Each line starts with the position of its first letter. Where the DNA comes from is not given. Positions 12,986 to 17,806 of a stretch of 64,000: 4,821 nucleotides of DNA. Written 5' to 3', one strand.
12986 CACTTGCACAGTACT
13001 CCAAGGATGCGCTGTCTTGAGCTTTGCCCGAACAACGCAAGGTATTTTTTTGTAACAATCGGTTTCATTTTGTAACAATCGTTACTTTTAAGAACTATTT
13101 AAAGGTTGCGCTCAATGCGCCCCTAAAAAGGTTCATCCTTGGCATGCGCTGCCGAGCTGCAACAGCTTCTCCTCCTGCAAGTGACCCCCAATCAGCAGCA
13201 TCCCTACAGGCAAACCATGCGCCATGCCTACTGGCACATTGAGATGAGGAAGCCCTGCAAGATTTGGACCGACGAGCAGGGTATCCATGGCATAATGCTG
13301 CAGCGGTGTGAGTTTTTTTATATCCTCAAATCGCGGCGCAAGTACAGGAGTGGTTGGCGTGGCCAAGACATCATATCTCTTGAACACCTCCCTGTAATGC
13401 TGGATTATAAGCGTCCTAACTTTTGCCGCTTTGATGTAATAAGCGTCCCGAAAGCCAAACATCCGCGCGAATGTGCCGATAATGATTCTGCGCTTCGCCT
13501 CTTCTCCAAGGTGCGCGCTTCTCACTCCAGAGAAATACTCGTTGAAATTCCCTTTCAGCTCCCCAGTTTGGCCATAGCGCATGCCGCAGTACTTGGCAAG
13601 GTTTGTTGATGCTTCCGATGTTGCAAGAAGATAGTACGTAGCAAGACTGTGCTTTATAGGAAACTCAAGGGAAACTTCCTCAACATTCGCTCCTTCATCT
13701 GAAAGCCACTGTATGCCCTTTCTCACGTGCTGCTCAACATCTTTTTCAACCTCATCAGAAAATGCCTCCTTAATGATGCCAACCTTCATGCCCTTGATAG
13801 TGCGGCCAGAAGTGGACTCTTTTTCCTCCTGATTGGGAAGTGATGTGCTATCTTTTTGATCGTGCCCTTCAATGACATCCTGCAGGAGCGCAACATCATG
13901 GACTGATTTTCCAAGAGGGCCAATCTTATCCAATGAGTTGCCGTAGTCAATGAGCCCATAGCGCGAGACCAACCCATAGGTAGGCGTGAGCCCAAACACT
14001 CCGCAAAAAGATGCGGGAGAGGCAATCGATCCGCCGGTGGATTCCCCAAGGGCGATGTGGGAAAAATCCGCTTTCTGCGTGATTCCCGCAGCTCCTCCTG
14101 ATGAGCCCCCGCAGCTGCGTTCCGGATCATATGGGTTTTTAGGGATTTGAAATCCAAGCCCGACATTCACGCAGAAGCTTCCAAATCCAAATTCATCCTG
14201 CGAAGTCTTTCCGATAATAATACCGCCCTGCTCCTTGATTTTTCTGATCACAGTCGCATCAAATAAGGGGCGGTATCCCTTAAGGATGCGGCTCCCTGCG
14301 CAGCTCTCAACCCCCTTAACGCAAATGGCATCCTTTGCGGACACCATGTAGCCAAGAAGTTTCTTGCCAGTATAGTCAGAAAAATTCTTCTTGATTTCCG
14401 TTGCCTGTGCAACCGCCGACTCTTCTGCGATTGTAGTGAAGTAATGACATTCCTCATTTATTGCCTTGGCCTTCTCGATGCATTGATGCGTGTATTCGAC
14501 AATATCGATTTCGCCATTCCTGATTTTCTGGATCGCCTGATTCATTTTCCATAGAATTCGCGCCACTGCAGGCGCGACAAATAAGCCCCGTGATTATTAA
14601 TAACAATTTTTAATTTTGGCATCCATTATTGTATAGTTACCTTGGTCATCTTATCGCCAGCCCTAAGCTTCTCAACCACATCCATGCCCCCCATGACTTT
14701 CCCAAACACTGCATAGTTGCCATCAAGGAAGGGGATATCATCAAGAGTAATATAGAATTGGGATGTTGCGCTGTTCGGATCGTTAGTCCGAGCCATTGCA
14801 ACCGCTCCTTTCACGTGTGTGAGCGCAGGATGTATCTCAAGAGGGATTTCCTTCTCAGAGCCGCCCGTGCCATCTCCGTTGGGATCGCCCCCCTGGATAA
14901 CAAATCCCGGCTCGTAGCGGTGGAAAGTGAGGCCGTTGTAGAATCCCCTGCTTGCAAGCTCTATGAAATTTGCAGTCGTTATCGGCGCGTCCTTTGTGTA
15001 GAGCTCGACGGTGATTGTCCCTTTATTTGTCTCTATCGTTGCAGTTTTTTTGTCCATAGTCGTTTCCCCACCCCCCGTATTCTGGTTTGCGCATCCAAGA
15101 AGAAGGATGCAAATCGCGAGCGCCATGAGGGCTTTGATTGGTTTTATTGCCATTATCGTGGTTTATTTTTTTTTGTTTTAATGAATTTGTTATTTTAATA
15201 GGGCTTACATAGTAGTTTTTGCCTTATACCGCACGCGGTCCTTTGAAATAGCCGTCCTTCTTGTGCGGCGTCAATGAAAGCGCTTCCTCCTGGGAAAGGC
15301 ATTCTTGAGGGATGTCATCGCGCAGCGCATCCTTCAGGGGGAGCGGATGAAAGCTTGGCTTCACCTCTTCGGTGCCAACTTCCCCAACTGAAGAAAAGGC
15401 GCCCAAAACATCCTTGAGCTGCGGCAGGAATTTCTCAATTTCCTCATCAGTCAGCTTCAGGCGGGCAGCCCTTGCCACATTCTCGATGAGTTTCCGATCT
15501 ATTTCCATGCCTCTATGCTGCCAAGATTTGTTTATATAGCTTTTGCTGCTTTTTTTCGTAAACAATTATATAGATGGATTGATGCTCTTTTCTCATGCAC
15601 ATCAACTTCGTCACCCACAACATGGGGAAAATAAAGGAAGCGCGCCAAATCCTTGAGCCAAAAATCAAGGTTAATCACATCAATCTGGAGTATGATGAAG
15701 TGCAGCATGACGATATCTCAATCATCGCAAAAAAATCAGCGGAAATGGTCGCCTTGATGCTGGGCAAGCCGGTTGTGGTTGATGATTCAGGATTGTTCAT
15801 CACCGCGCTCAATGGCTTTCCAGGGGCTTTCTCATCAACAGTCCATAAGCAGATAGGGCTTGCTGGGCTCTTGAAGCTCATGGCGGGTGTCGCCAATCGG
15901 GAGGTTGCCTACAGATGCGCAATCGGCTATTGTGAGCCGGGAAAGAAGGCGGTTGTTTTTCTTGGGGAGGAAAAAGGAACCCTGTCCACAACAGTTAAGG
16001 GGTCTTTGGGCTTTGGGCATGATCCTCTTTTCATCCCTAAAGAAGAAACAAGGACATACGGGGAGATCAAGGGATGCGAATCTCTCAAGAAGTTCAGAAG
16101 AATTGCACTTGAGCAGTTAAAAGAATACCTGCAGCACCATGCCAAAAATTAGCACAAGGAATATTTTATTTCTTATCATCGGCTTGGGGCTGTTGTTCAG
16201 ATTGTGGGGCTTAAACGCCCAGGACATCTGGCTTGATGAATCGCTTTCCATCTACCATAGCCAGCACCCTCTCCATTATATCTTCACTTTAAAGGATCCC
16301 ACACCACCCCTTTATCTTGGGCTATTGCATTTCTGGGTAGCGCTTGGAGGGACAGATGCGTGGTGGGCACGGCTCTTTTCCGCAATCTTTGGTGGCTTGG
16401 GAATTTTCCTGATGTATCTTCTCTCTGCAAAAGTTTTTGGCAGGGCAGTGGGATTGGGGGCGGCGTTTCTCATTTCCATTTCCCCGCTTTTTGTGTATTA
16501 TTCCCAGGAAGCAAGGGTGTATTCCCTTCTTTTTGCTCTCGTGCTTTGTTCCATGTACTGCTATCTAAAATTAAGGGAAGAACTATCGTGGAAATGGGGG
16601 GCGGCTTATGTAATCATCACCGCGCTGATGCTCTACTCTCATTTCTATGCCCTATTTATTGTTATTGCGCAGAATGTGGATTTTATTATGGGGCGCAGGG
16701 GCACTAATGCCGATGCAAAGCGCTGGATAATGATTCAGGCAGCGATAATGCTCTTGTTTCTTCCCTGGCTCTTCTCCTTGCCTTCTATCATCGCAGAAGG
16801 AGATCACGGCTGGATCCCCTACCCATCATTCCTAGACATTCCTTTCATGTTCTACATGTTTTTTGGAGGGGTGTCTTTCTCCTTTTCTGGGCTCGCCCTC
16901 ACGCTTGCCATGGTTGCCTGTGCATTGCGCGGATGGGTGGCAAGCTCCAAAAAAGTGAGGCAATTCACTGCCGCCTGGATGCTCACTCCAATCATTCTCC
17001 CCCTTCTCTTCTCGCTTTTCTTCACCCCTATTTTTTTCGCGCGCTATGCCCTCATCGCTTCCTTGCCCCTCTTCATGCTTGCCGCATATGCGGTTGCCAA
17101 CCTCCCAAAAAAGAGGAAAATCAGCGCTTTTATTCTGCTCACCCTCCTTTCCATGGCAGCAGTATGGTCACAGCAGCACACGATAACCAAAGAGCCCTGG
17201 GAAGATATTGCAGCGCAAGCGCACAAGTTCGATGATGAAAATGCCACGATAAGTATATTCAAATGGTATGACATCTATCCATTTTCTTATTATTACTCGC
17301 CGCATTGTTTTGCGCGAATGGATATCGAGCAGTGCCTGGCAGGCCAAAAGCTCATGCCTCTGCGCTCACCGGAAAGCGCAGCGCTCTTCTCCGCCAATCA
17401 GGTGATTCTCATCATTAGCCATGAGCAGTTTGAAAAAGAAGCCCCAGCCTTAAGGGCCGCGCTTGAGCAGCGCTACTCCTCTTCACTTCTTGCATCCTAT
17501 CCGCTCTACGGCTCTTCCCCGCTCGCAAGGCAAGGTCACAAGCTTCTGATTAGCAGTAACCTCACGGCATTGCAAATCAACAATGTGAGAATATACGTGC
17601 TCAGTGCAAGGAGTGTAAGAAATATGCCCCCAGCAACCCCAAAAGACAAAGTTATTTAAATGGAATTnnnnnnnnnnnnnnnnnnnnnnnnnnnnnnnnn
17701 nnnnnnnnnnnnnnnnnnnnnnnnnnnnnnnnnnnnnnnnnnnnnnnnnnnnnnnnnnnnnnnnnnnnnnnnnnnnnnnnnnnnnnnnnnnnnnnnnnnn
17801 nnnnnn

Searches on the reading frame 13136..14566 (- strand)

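Call 66: search_protein_families(library=pfam, proteins=[window:13136-14566:-], max_evalue=0.001)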
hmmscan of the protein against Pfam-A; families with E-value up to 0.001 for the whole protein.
window:13136-14566:- (477 aa): 1 family
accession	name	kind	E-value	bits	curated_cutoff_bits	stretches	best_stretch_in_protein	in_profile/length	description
PF01425.27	Amidase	-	6.8e-113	378.5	27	1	24-469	1-445/445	Amidase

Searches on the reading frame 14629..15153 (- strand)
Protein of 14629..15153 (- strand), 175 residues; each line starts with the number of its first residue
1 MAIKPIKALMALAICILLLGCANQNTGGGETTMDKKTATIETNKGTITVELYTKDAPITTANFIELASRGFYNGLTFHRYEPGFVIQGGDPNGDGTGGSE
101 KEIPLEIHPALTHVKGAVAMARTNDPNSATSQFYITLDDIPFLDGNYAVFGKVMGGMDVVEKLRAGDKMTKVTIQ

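Call 86: search_protein_families(library=pfam, proteins=[window:14629-15153:-], max_evalue=0.001)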
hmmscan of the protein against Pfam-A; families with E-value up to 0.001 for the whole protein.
window:14629-15153:- (175 aa): 1 family
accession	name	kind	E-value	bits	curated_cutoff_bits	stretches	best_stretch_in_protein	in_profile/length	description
PF00160.26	Pro_isomerase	-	2.2e-49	168.2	21.7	1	38-168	2-142/159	Cyclophilin type peptidyl-prolyl cis-trans isomerase/CLD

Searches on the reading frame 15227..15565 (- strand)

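Call 86: search_protein_families(library=pfam, proteins=[window:15227-15565:-], max_evalue=0.001)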
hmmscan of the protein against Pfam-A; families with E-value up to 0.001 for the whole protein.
window:15227-15565:- (113 aa): 1 family
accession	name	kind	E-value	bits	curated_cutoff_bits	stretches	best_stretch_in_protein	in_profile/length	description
PF02686.20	GatC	-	4.1e-17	62.6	23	1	38-108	1-65/66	Glu-tRNAGln amidotransferase C subunit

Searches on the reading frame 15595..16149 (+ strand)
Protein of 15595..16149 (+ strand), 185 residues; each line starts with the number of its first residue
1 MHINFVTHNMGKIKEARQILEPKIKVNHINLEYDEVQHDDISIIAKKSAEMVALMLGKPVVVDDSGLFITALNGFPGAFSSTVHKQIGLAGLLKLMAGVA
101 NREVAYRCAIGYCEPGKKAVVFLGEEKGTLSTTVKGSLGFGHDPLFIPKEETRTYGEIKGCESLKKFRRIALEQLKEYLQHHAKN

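Call 86: search_protein_families(library=pfam, proteins=[window:15595-16149:+], max_evalue=0.001)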
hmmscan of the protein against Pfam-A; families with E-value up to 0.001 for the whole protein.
window:15595-16149:+ (185 aa): 1 family
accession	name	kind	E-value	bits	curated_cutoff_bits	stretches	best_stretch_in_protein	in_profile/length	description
PF01725.21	Ham1p_like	-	3e-38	132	22.5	1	3-178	1-186/186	Ham1 family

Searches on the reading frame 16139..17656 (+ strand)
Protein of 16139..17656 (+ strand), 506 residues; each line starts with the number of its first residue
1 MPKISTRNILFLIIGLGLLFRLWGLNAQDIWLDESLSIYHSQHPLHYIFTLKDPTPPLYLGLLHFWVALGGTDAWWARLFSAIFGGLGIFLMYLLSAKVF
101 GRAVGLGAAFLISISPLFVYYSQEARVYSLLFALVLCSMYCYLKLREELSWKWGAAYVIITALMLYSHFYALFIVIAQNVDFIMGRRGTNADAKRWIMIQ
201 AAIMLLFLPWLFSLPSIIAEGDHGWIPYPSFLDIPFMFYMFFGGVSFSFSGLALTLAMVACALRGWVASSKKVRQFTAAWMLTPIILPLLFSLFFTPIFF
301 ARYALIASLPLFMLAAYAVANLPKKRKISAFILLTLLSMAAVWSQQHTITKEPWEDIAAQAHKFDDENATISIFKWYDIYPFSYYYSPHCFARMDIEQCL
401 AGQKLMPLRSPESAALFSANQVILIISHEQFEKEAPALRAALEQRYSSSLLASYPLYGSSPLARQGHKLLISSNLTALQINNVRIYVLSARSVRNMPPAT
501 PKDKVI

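Call 86: search_protein_families(library=pfam, proteins=[window:16139-17656:+], max_evalue=0.001)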
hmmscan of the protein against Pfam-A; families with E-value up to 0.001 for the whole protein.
window:16139-17656:+ (506 aa): 1 family
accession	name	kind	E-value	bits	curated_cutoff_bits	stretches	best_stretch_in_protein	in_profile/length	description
PF13231.12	PMT_2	-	7.6e-14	52.7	26.1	1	56-211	3-158/160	Dolichyl-phosphate-mannose-protein mannosyltransferase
